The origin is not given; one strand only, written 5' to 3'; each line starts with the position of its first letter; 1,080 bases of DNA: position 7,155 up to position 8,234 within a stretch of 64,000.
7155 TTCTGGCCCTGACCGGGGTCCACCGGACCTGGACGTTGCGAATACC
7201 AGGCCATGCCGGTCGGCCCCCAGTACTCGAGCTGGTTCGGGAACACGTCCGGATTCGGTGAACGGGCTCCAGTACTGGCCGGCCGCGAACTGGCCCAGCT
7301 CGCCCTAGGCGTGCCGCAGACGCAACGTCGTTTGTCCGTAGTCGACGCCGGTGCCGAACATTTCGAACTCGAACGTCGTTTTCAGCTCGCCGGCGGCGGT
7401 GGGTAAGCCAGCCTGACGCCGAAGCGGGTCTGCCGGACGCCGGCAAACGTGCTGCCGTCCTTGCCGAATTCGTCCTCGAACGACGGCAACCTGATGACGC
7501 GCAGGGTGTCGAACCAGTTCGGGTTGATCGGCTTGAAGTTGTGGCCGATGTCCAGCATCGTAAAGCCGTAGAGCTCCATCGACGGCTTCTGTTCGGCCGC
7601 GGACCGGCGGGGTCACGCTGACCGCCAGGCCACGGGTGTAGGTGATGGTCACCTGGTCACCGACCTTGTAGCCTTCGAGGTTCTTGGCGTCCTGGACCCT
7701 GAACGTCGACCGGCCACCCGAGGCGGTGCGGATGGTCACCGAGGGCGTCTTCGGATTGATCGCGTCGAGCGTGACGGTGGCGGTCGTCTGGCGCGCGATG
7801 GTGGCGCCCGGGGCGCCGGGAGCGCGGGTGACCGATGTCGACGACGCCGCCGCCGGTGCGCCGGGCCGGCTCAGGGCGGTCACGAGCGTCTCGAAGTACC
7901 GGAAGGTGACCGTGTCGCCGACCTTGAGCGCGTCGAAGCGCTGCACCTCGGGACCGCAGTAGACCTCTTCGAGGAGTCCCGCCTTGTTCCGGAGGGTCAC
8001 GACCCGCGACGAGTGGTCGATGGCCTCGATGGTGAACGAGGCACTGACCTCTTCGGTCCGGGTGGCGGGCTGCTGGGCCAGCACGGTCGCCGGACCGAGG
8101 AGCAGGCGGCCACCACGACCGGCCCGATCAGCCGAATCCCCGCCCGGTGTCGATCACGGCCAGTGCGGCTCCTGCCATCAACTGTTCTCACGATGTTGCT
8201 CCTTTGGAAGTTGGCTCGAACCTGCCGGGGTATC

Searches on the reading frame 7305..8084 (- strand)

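Call 60: search_protein_families(library=pfam, proteins=[window:7305-8084:-], max_evalue=0.001)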
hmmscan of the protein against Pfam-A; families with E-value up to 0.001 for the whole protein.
window:7305-8084:- (259 aa): 1 family
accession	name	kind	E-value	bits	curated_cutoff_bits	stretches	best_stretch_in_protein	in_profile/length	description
PF11604.15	CusF_Ec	-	6.2e-05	23.2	27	0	126-151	35-60/72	Copper binding periplasmic protein CusF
